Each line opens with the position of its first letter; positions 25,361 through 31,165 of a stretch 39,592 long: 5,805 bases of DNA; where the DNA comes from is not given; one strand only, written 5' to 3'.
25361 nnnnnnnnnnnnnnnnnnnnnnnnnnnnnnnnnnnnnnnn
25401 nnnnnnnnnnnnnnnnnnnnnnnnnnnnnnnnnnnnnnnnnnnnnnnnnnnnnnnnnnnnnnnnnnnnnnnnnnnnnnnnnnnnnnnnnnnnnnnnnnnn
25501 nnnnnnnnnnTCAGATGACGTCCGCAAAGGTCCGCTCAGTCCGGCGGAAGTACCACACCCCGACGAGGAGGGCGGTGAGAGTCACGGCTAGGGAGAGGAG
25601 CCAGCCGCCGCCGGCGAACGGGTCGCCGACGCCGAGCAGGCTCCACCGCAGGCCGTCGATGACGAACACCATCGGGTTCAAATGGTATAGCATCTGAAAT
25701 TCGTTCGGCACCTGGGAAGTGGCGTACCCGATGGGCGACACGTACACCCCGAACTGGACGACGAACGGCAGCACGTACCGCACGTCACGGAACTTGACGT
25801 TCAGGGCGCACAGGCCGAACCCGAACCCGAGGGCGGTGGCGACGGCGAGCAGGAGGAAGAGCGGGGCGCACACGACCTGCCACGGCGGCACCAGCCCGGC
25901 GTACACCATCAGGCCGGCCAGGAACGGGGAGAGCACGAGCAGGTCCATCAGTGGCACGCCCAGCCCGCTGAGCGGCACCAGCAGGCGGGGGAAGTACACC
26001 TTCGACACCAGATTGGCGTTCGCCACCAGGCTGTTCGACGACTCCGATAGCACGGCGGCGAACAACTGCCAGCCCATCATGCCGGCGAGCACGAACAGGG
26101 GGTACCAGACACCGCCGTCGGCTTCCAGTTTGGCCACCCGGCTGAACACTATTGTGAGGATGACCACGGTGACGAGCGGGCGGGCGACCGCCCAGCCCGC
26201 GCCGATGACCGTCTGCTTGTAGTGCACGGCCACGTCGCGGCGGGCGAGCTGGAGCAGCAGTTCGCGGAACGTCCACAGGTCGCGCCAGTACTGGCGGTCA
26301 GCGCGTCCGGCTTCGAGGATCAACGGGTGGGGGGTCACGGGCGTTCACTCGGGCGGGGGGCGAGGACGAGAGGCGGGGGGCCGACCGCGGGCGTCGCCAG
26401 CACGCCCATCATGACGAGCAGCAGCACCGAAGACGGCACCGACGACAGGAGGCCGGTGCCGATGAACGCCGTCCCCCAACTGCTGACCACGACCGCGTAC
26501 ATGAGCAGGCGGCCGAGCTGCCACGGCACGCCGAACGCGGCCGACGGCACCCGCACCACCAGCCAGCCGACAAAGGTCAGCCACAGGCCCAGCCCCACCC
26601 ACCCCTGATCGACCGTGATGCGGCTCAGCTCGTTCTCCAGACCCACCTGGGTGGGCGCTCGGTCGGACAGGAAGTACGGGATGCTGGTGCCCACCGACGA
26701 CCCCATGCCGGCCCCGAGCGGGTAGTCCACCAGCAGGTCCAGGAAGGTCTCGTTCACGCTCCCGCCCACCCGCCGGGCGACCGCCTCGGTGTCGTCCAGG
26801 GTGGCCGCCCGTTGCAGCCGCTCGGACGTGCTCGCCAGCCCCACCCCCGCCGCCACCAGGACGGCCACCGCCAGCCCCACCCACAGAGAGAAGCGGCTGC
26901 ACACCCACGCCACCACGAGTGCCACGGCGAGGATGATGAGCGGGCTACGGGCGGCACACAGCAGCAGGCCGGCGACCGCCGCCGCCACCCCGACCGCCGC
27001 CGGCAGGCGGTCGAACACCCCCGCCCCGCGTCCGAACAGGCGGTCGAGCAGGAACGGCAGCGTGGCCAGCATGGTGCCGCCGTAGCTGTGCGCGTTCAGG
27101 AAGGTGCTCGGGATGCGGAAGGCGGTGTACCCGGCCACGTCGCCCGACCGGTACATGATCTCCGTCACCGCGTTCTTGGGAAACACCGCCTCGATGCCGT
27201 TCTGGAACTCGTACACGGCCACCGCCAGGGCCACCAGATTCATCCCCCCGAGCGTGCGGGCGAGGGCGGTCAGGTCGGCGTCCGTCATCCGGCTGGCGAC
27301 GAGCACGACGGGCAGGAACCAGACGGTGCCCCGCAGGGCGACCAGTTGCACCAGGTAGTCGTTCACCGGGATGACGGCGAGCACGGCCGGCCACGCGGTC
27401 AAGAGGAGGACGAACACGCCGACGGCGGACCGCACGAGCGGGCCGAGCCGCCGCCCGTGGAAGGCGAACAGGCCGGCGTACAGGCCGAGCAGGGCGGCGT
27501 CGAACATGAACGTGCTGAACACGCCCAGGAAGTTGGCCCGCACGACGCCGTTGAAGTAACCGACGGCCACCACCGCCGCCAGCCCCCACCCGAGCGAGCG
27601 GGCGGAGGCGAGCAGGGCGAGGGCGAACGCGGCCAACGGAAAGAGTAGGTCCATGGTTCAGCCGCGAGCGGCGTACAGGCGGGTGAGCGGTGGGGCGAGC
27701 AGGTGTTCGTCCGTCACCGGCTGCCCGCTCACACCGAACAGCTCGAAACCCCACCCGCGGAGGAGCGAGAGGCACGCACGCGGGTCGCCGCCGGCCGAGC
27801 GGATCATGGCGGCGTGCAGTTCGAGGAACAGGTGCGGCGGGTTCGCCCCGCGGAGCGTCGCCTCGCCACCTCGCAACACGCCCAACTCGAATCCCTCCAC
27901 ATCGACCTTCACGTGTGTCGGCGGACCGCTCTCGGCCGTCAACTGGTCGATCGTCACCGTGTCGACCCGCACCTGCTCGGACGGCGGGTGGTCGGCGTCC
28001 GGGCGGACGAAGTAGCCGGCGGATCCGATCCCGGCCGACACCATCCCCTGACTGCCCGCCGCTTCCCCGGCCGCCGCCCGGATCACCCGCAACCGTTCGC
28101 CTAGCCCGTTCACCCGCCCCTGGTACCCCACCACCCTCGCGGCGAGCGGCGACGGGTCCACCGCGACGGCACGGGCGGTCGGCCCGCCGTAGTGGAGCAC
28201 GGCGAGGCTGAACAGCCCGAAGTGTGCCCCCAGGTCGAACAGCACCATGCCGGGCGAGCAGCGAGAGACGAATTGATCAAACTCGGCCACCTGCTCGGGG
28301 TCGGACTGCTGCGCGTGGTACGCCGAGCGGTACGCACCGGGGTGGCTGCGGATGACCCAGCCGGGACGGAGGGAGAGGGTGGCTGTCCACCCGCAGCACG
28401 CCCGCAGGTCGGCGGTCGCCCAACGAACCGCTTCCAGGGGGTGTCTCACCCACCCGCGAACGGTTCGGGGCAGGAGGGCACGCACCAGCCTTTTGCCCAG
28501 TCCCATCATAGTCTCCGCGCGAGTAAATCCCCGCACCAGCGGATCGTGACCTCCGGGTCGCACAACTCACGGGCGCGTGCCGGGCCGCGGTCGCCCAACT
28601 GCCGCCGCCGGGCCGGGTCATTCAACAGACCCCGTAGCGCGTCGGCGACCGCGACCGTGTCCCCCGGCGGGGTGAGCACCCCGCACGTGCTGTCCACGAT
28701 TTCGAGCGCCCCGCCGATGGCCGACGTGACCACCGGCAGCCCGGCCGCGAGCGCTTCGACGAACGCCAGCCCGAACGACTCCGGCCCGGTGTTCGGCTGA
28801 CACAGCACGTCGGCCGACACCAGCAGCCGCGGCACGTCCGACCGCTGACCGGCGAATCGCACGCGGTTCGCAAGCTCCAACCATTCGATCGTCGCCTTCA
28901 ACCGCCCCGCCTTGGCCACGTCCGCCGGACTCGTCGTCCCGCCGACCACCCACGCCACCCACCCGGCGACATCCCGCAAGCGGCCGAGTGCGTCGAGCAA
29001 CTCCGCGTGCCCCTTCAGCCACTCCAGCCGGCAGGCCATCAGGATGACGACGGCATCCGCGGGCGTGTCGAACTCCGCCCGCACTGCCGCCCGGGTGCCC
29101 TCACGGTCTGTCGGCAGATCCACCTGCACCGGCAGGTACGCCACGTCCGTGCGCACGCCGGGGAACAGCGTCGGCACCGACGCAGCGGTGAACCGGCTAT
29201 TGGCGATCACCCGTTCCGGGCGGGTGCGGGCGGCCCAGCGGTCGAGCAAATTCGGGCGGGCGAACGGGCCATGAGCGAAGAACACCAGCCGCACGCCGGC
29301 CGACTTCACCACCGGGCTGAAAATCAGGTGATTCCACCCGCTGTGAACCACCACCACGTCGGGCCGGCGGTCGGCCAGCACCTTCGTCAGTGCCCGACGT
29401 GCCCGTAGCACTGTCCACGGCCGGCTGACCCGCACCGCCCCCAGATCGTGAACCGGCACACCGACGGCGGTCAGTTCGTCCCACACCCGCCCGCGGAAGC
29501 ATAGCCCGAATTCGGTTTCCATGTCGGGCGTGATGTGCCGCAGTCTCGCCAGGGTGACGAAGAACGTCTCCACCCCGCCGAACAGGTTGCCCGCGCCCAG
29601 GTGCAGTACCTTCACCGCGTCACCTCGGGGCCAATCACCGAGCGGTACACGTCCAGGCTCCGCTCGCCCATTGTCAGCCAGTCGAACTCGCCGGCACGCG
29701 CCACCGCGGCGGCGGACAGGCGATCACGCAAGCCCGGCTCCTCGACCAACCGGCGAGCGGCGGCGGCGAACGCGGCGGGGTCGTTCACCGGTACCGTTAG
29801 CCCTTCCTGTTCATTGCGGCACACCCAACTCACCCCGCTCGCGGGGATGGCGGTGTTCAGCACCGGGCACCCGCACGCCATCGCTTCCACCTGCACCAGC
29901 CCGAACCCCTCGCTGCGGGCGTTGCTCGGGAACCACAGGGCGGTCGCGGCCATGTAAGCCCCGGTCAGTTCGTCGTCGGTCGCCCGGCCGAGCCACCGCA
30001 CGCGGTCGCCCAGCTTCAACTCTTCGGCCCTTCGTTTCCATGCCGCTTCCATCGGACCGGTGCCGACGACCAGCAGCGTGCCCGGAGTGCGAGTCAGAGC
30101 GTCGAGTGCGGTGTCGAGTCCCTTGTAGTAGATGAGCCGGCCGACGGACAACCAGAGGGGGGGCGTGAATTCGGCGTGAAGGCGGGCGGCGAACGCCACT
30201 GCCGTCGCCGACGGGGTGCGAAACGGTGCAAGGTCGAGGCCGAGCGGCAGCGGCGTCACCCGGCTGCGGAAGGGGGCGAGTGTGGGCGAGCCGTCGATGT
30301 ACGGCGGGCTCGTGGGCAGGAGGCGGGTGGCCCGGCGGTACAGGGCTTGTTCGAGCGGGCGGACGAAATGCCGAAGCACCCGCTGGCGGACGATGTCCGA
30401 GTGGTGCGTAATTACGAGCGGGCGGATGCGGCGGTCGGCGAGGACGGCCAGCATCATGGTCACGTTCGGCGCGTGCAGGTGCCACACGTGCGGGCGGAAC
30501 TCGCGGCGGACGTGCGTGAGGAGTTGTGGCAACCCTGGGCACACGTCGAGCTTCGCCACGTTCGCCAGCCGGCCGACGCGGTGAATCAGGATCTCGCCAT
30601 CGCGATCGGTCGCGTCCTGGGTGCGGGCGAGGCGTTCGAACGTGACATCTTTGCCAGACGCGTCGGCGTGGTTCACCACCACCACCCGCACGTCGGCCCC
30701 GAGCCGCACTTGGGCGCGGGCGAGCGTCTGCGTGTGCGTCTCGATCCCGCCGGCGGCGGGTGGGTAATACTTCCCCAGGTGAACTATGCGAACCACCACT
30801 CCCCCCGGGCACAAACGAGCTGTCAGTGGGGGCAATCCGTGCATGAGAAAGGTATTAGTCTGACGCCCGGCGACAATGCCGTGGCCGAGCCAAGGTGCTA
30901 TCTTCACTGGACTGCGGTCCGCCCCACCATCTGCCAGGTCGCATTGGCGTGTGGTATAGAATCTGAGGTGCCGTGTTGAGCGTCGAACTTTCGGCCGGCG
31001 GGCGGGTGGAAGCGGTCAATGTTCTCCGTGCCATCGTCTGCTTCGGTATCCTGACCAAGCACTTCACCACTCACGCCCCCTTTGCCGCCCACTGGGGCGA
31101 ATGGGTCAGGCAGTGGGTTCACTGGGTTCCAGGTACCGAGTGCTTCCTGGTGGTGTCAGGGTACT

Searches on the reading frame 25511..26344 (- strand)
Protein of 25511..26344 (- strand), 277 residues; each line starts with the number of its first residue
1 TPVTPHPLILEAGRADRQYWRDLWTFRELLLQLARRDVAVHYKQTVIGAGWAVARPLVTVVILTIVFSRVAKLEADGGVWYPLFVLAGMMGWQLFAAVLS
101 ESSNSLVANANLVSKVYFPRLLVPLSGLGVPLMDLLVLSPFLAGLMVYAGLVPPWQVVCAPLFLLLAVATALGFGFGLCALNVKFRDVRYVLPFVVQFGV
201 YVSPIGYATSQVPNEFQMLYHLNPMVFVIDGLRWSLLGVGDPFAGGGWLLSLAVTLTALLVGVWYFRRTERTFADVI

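Call 9: search_protein_families(library=pfam, proteins=[window:25511-26344:-], max_evalue=0.001)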
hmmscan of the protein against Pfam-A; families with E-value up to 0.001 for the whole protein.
window:25511-26344:- (277 aa): 1 family
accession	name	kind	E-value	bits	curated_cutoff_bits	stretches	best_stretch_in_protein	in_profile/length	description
PF01061.29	ABC2_membrane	-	5.2e-16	59.3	26.9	1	30-236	3-210/211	ABC-2 type transporter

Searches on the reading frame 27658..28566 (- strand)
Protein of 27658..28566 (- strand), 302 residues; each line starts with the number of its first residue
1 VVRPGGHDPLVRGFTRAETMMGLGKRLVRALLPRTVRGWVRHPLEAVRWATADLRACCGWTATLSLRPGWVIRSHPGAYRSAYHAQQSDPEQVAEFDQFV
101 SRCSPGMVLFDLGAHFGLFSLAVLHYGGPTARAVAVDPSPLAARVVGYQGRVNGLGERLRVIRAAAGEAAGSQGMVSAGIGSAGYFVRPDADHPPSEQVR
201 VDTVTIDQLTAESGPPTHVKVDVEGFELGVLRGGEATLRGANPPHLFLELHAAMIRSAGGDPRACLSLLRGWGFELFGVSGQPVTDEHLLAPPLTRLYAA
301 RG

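Call 9: search_protein_families(library=pfam, proteins=[window:27658-28566:-], max_evalue=0.001)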
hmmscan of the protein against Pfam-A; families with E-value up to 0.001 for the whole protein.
window:27658-28566:- (302 aa): 1 family
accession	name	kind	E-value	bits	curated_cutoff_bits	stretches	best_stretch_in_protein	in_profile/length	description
PF05050.19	Methyltransf_21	-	2.5e-12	47.7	22.7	1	111-275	1-172/173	Methyltransferase FkbM domain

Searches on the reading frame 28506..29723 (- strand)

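Call 9: search_protein_families(library=pfam, proteins=[window:28506-29723:-], max_evalue=0.001)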
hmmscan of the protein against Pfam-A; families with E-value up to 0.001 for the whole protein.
window:28506-29723:- (405 aa): 6 families
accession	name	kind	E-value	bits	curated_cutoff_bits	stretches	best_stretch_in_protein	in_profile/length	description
PF00534.26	Glycos_transf_1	-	8.2e-29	100.8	26.4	1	215-381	6-170/172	Glycosyl transferases group 1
PF13692.12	Glyco_trans_1_4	-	1.5e-26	93.8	27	1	226-369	3-142/142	Glycosyl transferases group 1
PF13439.12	Glyco_transf_4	-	2.7e-09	37.7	28.5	1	86-188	38-153/170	Glycosyltransferase Family 4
PF13579.12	Glyco_trans_4_4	-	6.4e-09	36.8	29.7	1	75-186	31-145/158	Glycosyl transferase 4-like domain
PF20706.3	GT4-conflict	-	1.6e-07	31.1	26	1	198-347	174-324/385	Family 4 Glycosyltransferase in conflict systems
PF13524.12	Glyco_trans_1_2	-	4e-05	24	25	1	274-385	22-130/144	Glycosyl transferase-like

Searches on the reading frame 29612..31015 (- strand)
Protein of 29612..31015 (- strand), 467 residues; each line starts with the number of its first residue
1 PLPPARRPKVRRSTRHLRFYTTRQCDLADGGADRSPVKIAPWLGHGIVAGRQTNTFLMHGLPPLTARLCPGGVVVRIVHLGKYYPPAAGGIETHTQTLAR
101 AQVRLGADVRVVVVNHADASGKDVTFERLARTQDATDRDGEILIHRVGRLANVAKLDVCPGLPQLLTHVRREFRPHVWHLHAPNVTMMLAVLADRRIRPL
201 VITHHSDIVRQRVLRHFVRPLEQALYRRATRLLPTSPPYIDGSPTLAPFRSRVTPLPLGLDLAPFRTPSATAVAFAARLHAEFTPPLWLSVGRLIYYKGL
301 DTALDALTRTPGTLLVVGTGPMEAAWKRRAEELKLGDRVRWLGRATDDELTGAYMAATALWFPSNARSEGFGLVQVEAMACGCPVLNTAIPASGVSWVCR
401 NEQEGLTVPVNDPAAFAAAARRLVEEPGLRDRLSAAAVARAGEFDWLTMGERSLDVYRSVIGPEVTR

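Call 9: search_protein_families(library=pfam, proteins=[window:29612-31015:-], max_evalue=0.001)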
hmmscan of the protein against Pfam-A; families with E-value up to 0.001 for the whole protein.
window:29612-31015:- (467 aa): 6 families
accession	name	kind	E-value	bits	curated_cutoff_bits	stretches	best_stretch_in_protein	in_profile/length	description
PF00534.26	Glycos_transf_1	-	1.3e-29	103.4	26.4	1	284-437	14-169/172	Glycosyl transferases group 1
PF13692.12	Glyco_trans_1_4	-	8.8e-26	91.3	27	1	287-425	3-141/142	Glycosyl transferases group 1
PF13579.12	Glyco_trans_4_4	-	5.4e-17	63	29.7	1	89-259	1-158/158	Glycosyl transferase 4-like domain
PF13439.12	Glyco_transf_4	-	9.3e-15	55.5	28.5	1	89-261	2-167/170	Glycosyltransferase Family 4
PF20706.3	GT4-conflict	-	1.2e-10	41.4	26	1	284-388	196-311/385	Family 4 Glycosyltransferase in conflict systems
PF13524.12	Glyco_trans_1_2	-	2.5e-05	24.7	25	1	304-440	6-128/144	Glycosyl transferase-like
